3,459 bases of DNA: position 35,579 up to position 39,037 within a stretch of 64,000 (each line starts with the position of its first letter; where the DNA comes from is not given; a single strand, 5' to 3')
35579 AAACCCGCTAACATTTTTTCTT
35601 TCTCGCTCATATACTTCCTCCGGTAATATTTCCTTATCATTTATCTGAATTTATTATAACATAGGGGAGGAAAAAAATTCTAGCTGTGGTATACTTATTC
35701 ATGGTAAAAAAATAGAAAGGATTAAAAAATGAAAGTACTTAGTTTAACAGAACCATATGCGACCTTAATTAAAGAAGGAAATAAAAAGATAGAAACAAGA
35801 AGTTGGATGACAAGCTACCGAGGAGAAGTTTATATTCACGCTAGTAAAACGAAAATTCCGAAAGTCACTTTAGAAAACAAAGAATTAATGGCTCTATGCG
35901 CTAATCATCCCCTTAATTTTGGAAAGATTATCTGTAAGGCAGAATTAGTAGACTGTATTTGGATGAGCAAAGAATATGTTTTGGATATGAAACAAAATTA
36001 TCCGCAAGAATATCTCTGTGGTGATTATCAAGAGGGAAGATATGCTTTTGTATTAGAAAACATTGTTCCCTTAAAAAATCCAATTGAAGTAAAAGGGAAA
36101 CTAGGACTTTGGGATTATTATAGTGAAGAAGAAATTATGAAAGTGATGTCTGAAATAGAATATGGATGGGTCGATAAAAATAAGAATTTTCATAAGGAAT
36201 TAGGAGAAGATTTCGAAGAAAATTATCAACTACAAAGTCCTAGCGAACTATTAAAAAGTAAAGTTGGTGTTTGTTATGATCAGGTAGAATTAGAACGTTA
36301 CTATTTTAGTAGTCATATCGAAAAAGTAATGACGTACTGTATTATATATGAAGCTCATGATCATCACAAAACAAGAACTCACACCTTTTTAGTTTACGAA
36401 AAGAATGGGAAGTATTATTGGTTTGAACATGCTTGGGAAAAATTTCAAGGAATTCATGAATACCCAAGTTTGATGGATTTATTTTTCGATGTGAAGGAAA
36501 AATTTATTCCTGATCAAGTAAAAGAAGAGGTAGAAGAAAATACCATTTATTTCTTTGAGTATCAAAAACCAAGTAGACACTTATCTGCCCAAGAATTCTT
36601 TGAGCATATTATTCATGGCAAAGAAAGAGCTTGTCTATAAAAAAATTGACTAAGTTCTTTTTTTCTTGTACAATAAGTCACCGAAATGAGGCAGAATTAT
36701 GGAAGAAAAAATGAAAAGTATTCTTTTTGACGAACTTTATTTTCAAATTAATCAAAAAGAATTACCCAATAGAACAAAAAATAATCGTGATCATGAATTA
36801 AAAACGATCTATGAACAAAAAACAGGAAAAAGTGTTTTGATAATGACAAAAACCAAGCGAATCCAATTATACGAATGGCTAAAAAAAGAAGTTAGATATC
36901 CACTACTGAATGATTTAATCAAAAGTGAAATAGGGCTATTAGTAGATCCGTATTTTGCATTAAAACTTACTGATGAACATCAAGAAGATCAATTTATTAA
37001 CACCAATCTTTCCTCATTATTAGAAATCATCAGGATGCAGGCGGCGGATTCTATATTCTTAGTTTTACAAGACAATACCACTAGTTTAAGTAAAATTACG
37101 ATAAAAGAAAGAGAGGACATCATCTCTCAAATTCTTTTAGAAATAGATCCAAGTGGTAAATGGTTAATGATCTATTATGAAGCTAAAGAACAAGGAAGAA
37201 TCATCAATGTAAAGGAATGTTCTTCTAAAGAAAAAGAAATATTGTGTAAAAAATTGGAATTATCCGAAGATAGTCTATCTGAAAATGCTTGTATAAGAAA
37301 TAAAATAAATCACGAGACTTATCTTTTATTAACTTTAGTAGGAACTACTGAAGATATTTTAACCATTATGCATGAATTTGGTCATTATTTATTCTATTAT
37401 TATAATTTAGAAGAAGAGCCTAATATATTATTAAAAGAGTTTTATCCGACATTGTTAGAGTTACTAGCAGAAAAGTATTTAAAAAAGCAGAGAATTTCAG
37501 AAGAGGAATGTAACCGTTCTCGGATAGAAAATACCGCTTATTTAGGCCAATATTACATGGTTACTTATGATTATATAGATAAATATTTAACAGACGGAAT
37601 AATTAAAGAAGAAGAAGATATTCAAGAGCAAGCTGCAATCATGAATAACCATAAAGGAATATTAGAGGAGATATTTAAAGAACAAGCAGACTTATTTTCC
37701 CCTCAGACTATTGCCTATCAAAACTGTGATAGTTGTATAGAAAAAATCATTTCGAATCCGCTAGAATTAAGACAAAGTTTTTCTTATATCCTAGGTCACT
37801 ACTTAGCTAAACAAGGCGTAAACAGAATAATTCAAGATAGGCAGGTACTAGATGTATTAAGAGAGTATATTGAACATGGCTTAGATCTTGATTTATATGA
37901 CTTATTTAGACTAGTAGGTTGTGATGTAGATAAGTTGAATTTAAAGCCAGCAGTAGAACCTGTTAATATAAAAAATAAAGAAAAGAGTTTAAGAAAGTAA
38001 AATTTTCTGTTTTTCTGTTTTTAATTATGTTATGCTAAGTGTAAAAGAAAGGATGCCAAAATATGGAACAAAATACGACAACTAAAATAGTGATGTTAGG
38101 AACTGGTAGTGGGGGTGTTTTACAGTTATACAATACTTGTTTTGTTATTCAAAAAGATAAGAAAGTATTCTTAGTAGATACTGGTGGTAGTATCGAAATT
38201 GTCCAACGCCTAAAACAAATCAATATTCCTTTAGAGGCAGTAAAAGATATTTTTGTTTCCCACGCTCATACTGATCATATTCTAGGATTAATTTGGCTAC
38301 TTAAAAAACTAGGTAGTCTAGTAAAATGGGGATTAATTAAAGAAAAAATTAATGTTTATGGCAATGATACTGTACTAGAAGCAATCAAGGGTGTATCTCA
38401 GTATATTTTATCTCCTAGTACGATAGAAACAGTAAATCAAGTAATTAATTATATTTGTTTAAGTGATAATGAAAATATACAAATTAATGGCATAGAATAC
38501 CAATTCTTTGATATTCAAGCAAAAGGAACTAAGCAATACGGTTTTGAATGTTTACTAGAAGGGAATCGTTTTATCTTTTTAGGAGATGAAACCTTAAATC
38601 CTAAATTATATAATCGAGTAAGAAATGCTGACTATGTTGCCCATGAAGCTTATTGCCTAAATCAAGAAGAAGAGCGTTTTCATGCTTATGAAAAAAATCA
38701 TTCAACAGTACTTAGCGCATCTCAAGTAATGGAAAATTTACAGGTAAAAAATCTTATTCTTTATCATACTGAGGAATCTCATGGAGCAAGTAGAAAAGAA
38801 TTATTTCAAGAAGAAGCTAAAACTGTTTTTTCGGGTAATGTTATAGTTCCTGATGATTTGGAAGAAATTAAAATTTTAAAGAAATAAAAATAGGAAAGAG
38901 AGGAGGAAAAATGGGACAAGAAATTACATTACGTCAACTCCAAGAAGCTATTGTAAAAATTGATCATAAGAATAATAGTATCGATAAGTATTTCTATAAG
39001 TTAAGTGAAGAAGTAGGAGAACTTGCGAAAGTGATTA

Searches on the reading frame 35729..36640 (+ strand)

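Call 89: search_protein_families(library=pfam, proteins=[window:35729-36640:+], max_evalue=0.0001)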
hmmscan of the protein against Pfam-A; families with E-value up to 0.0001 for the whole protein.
window:35729-36640:+ (303 aa): 1 family
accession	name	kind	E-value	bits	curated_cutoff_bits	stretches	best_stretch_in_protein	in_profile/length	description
PF04266.20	ASCH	-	6.9e-07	30.4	21.2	1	4-77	1-54/103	ASCH domain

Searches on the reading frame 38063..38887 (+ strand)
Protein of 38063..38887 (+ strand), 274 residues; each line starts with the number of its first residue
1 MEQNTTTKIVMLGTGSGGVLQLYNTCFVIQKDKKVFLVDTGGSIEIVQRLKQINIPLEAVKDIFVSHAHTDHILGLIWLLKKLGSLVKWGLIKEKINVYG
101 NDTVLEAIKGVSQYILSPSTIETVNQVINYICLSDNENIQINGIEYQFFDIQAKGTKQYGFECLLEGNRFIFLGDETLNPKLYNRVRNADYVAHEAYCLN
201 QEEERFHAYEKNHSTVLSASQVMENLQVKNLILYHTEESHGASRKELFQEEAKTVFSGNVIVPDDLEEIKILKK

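Call 89: search_protein_families(library=pfam, proteins=[window:38063-38887:+], max_evalue=0.0001)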
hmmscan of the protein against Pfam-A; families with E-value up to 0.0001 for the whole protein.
window:38063-38887:+ (274 aa): 3 families
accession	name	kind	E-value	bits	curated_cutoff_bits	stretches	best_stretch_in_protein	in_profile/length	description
PF00753.33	Lactamase_B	-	5.9e-13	49.6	22.7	1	23-83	5-67/196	Metallo-beta-lactamase superfamily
PF12706.13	Lactamase_B_2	-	1.7e-12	47.8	27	1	36-235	3-199/200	Beta-lactamase superfamily domain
PF23023.1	Anti-Pycsar_Apyc1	-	4.2e-05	23.6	50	1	8-77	4-71/250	Anti-Pycsar protein Apyc1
